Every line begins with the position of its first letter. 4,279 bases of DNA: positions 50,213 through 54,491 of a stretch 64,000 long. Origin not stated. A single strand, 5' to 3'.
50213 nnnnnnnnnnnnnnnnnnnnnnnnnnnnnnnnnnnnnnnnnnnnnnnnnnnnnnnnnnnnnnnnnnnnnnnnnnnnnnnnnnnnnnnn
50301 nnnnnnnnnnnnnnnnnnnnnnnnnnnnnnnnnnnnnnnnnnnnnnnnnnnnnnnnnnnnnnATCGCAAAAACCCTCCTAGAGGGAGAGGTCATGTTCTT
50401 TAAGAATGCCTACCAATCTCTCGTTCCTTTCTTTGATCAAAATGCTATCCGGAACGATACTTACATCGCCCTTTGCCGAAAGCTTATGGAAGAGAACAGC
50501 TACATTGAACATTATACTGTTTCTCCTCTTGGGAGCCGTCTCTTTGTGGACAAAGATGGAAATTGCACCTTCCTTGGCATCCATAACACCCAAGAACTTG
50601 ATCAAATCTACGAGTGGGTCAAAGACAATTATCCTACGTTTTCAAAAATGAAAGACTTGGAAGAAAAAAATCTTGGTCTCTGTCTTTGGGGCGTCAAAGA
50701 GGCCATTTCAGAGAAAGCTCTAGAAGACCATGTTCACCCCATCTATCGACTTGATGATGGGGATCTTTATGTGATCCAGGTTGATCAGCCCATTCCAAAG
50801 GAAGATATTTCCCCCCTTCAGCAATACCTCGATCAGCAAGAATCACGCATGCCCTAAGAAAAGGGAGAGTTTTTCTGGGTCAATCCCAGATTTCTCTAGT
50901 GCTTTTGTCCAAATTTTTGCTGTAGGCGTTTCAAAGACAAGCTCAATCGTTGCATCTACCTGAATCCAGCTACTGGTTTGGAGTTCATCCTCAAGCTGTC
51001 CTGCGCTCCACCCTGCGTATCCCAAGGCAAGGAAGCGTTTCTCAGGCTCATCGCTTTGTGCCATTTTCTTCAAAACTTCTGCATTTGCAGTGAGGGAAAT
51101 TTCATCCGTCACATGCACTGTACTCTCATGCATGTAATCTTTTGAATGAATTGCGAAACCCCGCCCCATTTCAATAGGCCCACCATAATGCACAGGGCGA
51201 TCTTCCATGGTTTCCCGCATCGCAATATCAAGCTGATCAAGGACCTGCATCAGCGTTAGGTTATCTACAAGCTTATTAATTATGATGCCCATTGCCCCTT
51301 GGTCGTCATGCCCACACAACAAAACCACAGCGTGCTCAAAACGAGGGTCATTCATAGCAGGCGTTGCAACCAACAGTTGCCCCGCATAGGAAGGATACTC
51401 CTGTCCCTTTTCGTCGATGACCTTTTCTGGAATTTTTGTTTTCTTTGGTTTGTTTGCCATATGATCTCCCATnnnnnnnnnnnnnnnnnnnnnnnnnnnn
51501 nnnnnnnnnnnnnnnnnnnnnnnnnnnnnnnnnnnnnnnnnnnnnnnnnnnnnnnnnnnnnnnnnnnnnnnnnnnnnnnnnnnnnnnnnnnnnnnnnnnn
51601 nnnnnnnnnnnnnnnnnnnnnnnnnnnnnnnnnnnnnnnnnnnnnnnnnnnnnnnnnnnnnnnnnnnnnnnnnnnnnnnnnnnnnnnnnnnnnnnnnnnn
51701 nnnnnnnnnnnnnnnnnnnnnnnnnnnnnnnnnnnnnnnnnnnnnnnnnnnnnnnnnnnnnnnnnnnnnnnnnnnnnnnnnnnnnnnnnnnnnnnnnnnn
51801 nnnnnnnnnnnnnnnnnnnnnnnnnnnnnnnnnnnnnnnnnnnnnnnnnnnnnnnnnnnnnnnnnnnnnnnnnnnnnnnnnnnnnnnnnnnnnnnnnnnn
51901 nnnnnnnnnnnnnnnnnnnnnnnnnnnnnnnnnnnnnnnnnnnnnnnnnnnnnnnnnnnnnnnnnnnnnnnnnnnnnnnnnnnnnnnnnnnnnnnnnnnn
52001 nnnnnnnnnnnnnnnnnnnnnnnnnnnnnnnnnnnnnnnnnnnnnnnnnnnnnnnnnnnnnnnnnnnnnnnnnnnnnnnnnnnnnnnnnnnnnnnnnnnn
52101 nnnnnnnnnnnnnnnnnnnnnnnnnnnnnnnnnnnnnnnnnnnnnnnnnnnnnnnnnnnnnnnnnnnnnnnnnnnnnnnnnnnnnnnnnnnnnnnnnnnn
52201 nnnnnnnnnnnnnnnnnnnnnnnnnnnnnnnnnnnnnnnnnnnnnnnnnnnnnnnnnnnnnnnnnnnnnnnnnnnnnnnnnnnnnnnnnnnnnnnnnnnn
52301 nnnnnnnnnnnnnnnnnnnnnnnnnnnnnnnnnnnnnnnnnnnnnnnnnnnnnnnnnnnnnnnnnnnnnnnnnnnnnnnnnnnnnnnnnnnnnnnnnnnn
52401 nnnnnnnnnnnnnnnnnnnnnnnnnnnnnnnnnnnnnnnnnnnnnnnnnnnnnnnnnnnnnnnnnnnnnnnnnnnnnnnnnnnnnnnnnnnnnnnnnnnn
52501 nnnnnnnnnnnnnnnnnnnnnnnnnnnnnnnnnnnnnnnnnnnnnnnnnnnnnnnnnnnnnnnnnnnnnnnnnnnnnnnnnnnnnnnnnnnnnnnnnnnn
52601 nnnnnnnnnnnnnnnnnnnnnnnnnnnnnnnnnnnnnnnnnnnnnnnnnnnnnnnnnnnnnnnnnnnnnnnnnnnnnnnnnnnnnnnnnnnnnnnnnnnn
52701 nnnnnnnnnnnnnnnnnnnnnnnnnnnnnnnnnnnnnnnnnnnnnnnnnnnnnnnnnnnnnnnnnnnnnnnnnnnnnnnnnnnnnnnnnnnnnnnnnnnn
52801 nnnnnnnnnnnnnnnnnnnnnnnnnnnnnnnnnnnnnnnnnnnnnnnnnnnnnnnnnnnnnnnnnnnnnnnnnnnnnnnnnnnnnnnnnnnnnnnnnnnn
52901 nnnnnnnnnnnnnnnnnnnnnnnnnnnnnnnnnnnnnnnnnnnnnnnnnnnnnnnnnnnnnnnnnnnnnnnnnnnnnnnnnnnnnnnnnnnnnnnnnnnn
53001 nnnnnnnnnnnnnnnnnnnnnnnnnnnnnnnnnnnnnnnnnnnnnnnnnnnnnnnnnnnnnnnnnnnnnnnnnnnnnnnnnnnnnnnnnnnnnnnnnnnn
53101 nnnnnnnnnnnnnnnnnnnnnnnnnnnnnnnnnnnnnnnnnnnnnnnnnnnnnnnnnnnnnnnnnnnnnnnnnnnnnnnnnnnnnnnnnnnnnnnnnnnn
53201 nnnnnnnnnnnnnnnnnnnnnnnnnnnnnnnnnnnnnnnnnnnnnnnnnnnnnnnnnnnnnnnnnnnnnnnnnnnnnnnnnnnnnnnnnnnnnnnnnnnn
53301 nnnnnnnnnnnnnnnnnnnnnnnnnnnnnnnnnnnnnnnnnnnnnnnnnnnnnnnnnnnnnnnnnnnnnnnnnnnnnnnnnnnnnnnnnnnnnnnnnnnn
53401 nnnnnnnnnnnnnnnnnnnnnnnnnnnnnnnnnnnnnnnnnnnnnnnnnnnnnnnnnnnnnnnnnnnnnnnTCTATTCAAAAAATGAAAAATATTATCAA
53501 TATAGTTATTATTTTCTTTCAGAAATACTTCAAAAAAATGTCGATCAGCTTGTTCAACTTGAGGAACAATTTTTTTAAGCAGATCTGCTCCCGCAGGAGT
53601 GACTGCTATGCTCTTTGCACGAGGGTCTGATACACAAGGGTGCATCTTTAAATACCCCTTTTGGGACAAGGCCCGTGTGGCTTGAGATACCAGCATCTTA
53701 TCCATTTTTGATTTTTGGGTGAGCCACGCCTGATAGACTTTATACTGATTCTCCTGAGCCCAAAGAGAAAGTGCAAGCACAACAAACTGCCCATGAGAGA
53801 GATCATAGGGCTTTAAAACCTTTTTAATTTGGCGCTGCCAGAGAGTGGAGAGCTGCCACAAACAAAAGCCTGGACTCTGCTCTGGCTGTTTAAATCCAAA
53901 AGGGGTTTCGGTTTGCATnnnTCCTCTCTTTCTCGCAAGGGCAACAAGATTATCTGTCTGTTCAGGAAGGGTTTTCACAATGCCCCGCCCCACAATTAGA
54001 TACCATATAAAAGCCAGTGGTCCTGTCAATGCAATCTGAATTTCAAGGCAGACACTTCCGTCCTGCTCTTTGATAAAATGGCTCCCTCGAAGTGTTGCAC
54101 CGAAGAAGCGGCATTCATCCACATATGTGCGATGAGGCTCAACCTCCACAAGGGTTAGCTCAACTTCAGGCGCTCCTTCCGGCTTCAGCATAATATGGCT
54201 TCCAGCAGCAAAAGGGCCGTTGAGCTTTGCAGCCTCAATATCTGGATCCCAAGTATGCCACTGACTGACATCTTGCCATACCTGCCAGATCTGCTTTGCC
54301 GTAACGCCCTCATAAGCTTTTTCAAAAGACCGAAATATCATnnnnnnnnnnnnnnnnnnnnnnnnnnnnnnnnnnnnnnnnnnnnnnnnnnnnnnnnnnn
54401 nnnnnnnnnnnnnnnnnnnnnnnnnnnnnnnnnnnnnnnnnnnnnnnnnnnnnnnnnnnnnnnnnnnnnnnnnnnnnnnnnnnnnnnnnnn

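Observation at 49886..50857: Orphan receiver-domain protein with an unknown output domain, probably co-transcribed with the repeat protein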

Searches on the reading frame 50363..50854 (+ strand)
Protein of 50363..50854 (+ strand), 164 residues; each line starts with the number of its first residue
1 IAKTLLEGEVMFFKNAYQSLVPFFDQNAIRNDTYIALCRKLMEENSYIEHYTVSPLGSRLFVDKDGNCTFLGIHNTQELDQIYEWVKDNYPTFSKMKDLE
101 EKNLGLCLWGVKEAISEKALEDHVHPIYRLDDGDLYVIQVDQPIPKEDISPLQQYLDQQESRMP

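Call 53: predict_structure(alignment_id=A3)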
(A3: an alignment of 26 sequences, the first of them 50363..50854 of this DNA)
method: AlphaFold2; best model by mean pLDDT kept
length: 164 residues; sequences in the alignment: 26
mean_pLDDT: 86.5   pTM: 0.70
mean pLDDT of the five models: 86.5, 85.9, 83.9, 82.9, 82.8
residues with pLDDT >= 90: 80; 70-90: 69; 50-70: 15; < 50: 0
segments of 3 or more residues with pLDDT < 50: none
pLDDT, mean of each block of 10 residues (from residue 1): 85 78 67 89 91 87 90 94 97 97 91 91 94 84 72 79 82
secondary structure, 60 per line:
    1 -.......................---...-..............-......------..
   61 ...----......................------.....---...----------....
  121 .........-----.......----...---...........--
elements in order: H2-24 H32-45 E47-52 E59-63 E68-75 H76-89 H96-100 E104-106 H117-123 E124-129 E135-141 H152-162

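Call 56: fold_search(model_id=the predicted structure, library=pdb)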
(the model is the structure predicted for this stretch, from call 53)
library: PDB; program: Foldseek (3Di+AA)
matches with E <= 10: 622; with E <= 0.001: 1
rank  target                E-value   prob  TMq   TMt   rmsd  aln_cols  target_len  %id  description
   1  6sy9                  3.4e-07  1.00  0.62  0.36   6.1       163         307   20  Structure of the Legionella pneumophila response regulator LqsR (released 2020-02-05)
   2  4wsq_A                2.3e-01  0.21  0.25  0.16  10.3       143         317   12  Crystal Structure of Adaptor Protein 2 Associated Kinase (AAK1) in complex with small molecule inhibitor (released 2014-11-05)
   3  2wu6                  2.4e-01  0.25  0.23  0.13   9.0        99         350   11  Crystal Structure of the Human CLK3 in complex with DKI (released 2009-10-20)
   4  9mhh_B                2.8e-01  0.09  0.19  0.06  14.8       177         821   12  PI3KC3-C1 in complex with RAB1A. VPS34 kinase domain active conformation (released 2025-02-12)
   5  6ytw_B                3.0e-01  0.23  0.24  0.14   8.0       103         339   12  CLK3 bound with benzothiazole Tg003 (Cpd 2) (released 2020-07-15)
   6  6zxd_z                3.0e-01  0.15  0.25  0.16  11.7       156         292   10  Cryo-EM structure of a late human pre-40S ribosomal subunit - State F1 (released 2020-12-02)
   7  9nin                  3.4e-01  0.08  0.20  0.09  12.8       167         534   11  The structure of human Vacuolar Protein Sorting 34 catalytic domain bound to RD-I-86 (released 2026-03-04)
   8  5byl_D                3.6e-01  0.14  0.25  0.17   9.3       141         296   13  Aminoglycoside Phosphotransferase (2'')-Ia (CTD of AAC(6')-Ie/APH(2'')-Ia) in complex with GMPPCP and Magnesium (released 2016-05-25)
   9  4wsq_B                3.8e-01  0.28  0.26  0.16   9.3       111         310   13  Crystal Structure of Adaptor Protein 2 Associated Kinase (AAK1) in complex with small molecule inhibitor (released 2014-11-05)
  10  6fyk_A                3.8e-01  0.14  0.21  0.12   8.9       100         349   15  X-Ray structure of CLK2-KD(136-496)/Indazole1 at 2.39A (released 2018-07-18)
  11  5iqe_B                4.1e-01  0.15  0.25  0.17   9.3       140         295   13  Aminoglycoside Phosphotransferase (2'')-Ia (CTD of AAC(6')-Ie/APH(2'')-Ia) in complex with GMPPNP, Magnesium, and Neom (released 2016-05-25)
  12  6sum_A                4.1e-01  0.14  0.24  0.14  11.1       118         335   11  Amicoumacin kinase hAmiN in complex with AMP-PNP, MG2+ and Ami (released 2020-07-22)
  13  3or1_B                4.6e-01  0.30  0.25  0.13   9.8       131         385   13  Crystal structure of dissimilatory sulfite reductase I (DsrI) (released 2010-09-22)
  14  6sum_B                4.6e-01  0.21  0.31  0.18  10.4       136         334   10  Amicoumacin kinase hAmiN in complex with AMP-PNP, MG2+ and Ami (released 2020-07-22)
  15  11mm                  4.6e-01  0.07  0.19  0.09  15.3       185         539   12  The structure of human Vacuolar Protein Sorting 34 catalytic domain bound to RD-II-81 (released 2026-03-18)
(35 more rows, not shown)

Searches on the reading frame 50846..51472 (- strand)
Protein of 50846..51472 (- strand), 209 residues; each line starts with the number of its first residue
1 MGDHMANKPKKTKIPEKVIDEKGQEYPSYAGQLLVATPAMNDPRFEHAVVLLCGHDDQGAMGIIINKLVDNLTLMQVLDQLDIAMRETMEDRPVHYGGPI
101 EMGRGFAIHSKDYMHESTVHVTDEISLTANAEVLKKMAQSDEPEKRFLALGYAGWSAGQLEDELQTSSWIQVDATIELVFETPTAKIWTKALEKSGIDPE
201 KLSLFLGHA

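Call 3: search_protein_families(library=pfam, proteins=[window:50846-51472:-], max_evalue=1)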
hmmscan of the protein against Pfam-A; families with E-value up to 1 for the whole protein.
window:50846-51472:- (209 aa): 1 family
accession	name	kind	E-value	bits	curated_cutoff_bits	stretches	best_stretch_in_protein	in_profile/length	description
PF02622.21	DUF179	-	1.7e-47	161.7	27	1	38-196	1-157/157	AlgH-like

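Call 4: search_protein_families(library=ncbifam, proteins=[window:50846-51472:-], max_evalue=1)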
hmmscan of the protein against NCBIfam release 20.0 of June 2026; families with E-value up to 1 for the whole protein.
window:50846-51472:- (209 aa): 7 families
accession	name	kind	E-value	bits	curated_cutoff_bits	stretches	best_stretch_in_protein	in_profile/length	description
NF001268.0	PRK00228.1-4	equivalog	8.6e-59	198.7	216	1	24-209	11-201/201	YqgE/AlgH family protein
NF001266.0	PRK00228.1-1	equivalog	1.1e-55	188.1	198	1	31-209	6-187/187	YqgE/AlgH family protein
NF001267.0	PRK00228.1-2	equivalog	8.7e-43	146.2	284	1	28-209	9-192/192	YqgE/AlgH family protein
NF001270.0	PRK00228.2-2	equivalog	1.4e-28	99.7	225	1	23-196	5-177/193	YqgE/AlgH family protein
NF001271.0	PRK00228.2-3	equivalog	1.1e-26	93.7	254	1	31-196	12-173/189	YqgE/AlgH family protein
NF001272.0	PRK00228.2-4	equivalog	1.5e-18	66.8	241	1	28-196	15-182/198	YqgE/AlgH family protein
NF001269.0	PRK00228.2-1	equivalog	1.6e-15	57.4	278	1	28-206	18-192/201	YqgE/AlgH family protein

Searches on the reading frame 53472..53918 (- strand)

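Call 44: search_protein_families(library=pfam, proteins=[window:53472-53918:-], max_evalue=0.01)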
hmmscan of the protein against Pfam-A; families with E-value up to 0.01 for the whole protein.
window:53472-53918:- (149 aa): 2 families
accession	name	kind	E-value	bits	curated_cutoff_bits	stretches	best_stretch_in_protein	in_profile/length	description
PF22381.2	Staph_reg_Sar_Rot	-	0.00063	20.2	27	1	31-115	3-83/85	Transcriptional regulator SarA/Rot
PF01047.28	MarR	-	0.0037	17.6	24.6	1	40-101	1-58/59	MarR family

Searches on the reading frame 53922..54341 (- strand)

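Call 44: search_protein_families(library=pfam, proteins=[window:53922-54341:-], max_evalue=0.01)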
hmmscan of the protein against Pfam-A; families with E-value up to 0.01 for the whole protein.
window:53922-54341:- (140 aa): 1 family
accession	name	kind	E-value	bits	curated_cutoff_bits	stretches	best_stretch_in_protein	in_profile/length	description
PF10604.15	Polyketide_cyc2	-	8.6e-05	23.3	27.4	1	13-106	12-109/142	Polyketide cyclase / dehydrase and lipid transport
